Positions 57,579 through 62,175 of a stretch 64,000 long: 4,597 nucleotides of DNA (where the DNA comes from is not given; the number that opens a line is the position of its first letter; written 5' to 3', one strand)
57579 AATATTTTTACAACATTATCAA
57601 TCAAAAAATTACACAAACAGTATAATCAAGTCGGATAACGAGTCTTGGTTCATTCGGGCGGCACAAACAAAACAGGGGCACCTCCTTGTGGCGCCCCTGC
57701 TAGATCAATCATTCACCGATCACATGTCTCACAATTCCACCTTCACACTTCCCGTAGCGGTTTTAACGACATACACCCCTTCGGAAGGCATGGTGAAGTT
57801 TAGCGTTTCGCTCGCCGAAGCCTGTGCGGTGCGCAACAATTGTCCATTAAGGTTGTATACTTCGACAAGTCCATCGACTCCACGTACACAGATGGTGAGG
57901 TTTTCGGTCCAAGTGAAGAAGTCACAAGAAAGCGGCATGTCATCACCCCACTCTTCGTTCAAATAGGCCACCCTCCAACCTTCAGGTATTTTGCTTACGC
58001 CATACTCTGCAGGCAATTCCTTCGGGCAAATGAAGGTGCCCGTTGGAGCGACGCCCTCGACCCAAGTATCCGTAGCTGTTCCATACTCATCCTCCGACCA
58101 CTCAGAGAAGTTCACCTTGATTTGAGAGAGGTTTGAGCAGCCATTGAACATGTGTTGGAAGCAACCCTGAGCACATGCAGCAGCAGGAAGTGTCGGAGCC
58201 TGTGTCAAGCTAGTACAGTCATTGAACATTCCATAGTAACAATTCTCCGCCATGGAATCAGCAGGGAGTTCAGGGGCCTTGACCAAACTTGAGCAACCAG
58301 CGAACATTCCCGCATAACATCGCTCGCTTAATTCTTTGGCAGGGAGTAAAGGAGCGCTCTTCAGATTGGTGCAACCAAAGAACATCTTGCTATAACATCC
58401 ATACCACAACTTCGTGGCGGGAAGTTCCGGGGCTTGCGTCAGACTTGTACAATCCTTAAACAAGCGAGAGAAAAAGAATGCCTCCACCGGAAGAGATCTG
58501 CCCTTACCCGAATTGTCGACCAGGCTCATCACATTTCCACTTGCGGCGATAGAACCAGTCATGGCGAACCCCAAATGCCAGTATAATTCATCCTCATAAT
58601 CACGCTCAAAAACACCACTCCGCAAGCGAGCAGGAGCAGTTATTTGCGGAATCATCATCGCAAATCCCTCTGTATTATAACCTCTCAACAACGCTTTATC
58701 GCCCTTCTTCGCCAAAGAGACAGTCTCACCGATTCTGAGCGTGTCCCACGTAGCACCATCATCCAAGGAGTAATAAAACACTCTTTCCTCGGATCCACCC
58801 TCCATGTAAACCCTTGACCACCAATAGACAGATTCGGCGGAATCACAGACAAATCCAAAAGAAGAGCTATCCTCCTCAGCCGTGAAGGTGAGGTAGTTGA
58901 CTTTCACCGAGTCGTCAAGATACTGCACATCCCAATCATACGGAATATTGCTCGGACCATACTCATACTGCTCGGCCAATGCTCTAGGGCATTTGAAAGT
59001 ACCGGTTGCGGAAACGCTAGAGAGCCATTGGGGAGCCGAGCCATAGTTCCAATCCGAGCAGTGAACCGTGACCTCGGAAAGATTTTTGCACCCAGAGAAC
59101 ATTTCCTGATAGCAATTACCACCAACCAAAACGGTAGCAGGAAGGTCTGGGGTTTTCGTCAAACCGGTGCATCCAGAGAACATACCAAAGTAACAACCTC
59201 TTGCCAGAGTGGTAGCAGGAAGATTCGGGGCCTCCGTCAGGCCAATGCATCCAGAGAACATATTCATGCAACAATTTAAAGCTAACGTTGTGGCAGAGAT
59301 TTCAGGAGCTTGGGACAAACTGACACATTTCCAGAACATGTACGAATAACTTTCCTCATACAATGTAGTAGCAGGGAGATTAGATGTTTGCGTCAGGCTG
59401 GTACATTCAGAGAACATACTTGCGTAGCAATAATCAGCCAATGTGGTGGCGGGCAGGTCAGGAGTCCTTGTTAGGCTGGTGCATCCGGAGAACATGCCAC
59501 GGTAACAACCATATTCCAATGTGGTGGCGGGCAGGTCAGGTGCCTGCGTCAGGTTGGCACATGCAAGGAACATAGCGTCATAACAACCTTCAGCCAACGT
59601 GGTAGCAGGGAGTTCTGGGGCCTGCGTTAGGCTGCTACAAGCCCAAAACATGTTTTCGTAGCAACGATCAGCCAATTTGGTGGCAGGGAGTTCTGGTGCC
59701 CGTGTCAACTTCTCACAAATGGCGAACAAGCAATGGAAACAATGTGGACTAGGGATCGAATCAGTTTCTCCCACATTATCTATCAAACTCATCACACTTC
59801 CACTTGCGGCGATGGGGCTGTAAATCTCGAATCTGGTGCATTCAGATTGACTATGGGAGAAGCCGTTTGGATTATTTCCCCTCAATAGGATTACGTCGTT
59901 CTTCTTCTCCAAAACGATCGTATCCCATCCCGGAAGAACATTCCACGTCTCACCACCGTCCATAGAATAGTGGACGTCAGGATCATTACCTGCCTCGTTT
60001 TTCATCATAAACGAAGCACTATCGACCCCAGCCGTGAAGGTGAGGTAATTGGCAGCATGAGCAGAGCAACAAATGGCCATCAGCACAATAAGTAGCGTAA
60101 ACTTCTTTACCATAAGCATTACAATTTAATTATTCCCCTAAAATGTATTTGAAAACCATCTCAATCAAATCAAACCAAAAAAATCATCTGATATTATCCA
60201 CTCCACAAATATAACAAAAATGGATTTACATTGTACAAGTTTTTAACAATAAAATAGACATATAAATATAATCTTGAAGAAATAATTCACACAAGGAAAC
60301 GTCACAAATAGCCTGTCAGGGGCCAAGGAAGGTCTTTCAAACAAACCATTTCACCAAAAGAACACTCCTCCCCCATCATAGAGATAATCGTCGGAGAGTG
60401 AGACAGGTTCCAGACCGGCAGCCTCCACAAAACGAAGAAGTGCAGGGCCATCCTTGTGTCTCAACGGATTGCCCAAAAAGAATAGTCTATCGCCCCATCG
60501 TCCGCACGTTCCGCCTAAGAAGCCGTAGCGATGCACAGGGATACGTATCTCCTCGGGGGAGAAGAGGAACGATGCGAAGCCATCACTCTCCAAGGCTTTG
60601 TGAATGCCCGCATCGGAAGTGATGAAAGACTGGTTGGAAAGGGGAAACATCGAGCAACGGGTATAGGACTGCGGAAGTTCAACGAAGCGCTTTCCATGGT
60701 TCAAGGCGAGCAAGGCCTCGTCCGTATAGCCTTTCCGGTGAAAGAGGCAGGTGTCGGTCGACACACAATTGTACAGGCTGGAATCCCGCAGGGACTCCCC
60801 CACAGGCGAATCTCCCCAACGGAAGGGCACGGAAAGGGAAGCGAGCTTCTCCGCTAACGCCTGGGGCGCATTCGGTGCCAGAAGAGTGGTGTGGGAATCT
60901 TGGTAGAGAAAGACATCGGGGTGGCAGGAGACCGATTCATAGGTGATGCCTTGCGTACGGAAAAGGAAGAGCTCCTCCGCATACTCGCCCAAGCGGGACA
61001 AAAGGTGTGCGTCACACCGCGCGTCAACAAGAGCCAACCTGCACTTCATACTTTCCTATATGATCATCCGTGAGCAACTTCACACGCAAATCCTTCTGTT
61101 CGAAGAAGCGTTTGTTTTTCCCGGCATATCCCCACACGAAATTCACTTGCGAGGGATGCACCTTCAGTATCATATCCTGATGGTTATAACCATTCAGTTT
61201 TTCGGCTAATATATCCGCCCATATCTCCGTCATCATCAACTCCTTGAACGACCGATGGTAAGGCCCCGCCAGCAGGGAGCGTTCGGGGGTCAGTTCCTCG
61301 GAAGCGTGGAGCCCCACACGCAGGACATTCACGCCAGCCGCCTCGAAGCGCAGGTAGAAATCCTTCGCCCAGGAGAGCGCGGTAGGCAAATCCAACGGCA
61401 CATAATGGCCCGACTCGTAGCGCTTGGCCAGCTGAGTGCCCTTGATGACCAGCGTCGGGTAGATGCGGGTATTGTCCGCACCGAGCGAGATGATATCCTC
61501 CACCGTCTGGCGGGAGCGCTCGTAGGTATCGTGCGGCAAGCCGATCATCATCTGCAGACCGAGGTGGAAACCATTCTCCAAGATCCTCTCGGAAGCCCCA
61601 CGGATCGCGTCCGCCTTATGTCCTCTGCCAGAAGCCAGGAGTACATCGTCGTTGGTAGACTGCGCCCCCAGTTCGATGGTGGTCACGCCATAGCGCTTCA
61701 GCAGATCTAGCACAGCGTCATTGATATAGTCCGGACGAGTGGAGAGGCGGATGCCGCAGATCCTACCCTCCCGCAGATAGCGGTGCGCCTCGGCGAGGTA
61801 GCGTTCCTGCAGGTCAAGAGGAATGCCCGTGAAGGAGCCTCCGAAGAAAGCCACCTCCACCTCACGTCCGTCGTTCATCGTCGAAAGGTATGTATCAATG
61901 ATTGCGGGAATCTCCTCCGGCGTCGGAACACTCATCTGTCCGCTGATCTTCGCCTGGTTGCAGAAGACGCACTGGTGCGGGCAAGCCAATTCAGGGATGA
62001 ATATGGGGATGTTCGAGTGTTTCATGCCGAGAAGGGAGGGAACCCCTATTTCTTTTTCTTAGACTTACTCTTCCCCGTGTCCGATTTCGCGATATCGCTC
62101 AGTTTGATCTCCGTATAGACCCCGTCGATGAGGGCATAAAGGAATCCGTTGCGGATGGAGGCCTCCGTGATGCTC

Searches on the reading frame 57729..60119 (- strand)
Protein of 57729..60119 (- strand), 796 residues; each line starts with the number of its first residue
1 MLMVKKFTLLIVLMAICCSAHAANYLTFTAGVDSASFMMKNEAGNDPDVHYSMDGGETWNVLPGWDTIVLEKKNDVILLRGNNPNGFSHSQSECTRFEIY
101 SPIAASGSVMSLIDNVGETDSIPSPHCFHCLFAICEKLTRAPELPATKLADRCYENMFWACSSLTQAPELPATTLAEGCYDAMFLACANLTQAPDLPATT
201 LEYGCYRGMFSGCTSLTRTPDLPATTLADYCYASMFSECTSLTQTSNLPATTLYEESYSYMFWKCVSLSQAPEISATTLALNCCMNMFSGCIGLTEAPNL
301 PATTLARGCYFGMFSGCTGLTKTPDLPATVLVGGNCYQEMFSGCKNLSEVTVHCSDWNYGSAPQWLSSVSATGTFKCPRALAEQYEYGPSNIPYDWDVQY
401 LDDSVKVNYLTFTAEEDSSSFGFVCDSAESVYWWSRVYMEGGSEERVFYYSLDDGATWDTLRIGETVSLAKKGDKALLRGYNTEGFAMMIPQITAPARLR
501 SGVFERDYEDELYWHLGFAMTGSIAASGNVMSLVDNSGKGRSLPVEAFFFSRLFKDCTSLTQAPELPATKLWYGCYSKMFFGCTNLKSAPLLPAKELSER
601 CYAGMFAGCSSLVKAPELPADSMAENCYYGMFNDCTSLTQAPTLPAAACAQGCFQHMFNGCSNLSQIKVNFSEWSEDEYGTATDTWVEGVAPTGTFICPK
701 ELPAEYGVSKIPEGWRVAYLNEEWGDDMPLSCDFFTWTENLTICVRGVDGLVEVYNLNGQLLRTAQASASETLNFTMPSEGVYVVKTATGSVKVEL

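Call 21: search_protein_families(library=pfam, proteins=[window:57729-60119:-], max_evalue=0.001)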
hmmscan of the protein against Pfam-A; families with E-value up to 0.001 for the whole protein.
window:57729-60119:- (796 aa): 1 family
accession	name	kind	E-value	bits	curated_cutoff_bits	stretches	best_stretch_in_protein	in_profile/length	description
PF13306.12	LRR_5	-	6.5e-08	33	27.7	0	578-669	28-108/127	BspA type Leucine rich repeat region (6 copies)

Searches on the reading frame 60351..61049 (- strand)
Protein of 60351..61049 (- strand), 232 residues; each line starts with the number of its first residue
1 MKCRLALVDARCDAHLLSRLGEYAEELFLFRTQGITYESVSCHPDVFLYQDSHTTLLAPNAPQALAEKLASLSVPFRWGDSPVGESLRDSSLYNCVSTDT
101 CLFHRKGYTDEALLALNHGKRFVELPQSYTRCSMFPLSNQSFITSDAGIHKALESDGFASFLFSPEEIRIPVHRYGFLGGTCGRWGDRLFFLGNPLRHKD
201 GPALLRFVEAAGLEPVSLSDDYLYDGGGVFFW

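Call 60: search_protein_families(library=pfam, proteins=[window:60351-61049:-], max_evalue=0.01)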
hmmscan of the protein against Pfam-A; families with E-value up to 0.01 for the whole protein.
window:60351-61049:- (232 aa): 1 family
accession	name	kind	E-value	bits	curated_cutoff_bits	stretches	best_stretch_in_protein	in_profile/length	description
PF21778.2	DUF6873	-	5e-48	163.9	27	1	7-230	1-228/228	Family of unknown function (DUF6873)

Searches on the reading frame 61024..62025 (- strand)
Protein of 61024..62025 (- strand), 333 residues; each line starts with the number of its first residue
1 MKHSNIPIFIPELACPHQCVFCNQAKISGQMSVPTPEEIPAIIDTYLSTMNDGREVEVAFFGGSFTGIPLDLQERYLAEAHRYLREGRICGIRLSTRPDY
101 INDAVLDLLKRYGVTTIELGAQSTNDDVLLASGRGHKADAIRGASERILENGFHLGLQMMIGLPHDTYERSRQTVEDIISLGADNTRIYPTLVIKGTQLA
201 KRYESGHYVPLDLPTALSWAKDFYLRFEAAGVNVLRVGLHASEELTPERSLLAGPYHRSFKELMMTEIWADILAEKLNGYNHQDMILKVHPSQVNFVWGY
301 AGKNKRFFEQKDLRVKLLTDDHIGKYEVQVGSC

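Call 60: search_protein_families(library=pfam, proteins=[window:61024-62025:-], max_evalue=0.01)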
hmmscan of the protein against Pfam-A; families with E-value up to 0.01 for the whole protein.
window:61024-62025:- (333 aa): 2 families
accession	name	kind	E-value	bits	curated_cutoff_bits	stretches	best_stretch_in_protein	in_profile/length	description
PF04055.27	Radical_SAM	-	1.4e-20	74.5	29.5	1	14-177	6-165/166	Radical SAM superfamily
PF16199.10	Radical_SAM_C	-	1.6e-16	60.6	31.9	1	184-264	2-79/85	Radical_SAM C-terminal domain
